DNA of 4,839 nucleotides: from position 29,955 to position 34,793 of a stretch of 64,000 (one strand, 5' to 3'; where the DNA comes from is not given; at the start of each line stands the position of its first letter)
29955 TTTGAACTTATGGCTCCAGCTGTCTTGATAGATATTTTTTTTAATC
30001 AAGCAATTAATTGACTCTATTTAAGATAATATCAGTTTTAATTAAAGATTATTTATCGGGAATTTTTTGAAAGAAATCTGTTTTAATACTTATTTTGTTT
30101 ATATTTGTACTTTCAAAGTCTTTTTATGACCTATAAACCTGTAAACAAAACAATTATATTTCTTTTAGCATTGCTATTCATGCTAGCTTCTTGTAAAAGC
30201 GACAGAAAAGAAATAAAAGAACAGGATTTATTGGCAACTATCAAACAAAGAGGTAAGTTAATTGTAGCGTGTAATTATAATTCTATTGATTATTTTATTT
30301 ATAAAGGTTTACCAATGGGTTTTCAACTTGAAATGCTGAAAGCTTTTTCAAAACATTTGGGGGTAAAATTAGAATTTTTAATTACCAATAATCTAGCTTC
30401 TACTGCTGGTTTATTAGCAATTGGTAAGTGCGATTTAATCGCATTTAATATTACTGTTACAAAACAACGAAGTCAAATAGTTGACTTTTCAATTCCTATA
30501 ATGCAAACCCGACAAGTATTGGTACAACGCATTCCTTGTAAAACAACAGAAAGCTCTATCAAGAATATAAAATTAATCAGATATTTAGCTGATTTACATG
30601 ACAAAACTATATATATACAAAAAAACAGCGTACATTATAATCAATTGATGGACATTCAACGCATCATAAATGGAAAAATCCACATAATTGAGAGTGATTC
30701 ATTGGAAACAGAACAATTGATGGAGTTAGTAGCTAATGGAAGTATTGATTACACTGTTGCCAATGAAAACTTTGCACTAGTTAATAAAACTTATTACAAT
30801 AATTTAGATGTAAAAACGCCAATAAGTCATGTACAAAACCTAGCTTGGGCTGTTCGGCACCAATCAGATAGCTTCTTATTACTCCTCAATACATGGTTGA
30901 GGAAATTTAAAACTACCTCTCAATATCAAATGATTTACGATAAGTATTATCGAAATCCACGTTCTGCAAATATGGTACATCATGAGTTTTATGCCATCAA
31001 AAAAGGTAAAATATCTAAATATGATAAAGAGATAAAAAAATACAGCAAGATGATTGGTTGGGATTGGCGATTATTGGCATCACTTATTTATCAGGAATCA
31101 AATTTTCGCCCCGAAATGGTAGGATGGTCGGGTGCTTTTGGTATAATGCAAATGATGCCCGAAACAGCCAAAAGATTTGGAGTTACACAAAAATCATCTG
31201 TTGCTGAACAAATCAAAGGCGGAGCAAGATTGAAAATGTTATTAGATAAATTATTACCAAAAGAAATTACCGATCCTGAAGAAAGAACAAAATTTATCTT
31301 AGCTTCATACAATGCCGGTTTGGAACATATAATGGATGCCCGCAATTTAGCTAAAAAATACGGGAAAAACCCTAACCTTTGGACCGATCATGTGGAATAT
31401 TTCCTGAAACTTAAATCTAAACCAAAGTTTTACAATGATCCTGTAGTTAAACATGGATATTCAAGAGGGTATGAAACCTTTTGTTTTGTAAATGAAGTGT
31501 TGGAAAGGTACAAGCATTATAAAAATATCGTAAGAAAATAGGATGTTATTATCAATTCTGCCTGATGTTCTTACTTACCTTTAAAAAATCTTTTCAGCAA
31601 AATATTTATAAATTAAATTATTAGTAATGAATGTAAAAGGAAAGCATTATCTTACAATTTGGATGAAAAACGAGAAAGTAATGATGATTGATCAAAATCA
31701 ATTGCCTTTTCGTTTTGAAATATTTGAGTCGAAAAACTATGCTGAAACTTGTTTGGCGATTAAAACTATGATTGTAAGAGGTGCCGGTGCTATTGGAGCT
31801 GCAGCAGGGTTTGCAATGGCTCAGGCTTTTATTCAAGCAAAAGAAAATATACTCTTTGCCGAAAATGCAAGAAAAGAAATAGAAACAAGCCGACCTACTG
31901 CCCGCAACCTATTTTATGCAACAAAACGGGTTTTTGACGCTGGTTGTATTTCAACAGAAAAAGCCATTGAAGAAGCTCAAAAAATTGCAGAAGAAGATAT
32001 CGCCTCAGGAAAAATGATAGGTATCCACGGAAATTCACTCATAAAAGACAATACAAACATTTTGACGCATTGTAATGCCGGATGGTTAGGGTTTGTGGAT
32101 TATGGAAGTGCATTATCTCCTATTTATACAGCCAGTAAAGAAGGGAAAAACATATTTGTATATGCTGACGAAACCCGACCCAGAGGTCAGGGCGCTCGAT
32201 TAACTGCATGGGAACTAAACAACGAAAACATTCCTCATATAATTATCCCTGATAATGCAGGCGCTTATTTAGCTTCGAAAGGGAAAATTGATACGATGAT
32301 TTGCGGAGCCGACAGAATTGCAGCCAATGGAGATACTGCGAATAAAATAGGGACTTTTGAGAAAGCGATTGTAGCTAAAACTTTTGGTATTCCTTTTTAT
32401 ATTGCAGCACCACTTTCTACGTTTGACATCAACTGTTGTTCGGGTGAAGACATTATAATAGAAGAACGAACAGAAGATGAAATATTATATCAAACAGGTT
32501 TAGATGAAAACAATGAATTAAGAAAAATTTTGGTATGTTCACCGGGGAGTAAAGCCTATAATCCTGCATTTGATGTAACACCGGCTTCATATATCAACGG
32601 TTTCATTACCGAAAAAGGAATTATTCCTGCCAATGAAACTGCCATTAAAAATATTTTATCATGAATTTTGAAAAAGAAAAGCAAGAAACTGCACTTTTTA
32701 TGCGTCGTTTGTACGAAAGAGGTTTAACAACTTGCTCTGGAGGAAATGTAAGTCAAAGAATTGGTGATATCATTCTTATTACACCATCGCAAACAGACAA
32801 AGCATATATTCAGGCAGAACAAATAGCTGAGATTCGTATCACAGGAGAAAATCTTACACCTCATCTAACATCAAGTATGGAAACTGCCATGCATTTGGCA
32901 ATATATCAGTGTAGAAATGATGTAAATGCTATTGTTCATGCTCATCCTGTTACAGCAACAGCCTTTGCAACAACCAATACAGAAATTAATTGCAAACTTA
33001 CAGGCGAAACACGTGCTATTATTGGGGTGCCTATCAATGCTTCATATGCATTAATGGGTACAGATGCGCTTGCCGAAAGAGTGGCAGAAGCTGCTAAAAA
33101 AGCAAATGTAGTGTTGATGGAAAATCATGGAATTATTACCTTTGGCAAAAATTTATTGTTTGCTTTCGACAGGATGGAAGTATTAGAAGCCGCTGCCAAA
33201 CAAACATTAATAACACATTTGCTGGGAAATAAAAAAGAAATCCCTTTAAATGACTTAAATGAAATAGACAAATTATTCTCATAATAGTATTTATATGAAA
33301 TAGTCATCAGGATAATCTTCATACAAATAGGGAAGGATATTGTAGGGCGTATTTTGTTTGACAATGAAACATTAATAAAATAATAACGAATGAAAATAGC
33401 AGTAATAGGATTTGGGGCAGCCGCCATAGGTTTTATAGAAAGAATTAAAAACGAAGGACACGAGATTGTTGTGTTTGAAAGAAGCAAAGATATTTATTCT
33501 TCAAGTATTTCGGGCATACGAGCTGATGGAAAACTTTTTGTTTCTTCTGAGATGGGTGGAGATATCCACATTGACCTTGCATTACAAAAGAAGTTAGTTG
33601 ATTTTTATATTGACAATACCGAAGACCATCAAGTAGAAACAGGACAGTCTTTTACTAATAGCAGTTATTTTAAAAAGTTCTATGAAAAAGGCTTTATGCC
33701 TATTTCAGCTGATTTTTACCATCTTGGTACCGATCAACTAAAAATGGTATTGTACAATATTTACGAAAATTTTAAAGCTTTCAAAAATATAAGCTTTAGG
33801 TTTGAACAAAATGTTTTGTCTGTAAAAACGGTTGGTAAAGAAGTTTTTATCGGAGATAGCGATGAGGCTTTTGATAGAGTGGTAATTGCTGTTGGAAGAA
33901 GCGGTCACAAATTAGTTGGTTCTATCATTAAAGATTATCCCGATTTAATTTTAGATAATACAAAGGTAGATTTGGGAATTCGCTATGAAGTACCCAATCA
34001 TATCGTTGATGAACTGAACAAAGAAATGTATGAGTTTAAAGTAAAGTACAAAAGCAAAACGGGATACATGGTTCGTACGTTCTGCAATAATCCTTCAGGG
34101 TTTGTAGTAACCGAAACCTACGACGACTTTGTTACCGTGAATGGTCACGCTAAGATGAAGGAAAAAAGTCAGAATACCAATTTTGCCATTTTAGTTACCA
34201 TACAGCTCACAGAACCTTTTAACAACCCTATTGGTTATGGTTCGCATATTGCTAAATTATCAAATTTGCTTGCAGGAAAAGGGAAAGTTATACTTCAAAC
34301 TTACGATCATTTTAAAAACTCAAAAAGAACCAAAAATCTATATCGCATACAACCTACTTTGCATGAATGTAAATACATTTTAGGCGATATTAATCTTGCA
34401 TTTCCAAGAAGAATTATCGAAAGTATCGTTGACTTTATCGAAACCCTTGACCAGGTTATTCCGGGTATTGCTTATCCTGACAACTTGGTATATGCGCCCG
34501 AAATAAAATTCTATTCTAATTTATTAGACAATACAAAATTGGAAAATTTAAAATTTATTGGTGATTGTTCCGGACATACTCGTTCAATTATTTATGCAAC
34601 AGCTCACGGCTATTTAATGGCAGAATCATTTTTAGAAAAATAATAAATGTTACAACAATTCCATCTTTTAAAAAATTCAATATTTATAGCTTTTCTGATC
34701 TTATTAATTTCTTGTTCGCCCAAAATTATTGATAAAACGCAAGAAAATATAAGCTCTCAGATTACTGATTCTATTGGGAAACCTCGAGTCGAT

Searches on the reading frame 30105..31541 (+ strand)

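Call 4: search_protein_families(library=pfam, proteins=[window:30105-31541:+], max_evalue=0.01)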
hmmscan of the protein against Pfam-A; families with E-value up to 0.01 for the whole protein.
window:30105-31541:+ (478 aa): 3 families
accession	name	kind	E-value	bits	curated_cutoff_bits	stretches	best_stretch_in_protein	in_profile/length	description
PF00497.25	SBP_bac_3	-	1.2e-17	64.3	26.4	1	58-283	9-131/132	Bacterial extracellular solute-binding proteins, family 3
PF01464.25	SLT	-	3.2e-15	56.2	21.3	1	310-422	3-114/117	Transglycosylase SLT domain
PF10613.14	Lig_chan-Glu_bd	-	0.00066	20.2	30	1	104-136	74-106/115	Ligated ion channel L-glutamate- and glycine-binding site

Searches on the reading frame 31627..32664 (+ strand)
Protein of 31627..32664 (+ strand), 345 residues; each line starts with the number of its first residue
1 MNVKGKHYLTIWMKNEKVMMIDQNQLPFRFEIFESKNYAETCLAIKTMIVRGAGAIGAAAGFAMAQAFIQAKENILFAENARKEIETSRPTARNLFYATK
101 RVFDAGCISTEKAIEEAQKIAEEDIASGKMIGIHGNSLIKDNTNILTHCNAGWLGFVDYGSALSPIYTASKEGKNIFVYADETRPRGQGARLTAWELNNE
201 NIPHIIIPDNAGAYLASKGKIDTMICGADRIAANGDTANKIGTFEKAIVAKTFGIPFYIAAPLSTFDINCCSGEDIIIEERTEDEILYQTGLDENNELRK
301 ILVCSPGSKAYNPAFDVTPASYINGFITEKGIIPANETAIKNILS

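Call 4: search_protein_families(library=pfam, proteins=[window:31627-32664:+], max_evalue=0.01)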
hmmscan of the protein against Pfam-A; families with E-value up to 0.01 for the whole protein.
window:31627-32664:+ (345 aa): 1 family
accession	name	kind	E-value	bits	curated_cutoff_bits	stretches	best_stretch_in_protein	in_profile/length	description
PF01008.23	IF-2B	-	4e-66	223.6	22.4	1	50-334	2-279/280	Initiation factor 2 subunit family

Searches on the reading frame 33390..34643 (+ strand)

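Call 67: search_protein_families(library=pfam, proteins=[window:33390-34643:+], max_evalue=0.00001)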
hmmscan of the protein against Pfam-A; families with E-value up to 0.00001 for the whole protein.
window:33390-34643:+ (417 aa): 1 family
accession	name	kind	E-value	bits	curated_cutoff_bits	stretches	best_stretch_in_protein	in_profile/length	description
PF21688.3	FAD-depend_C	-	2.3e-13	51.2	27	1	214-371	32-194/197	FAD-dependent protein, C-terminal domain-like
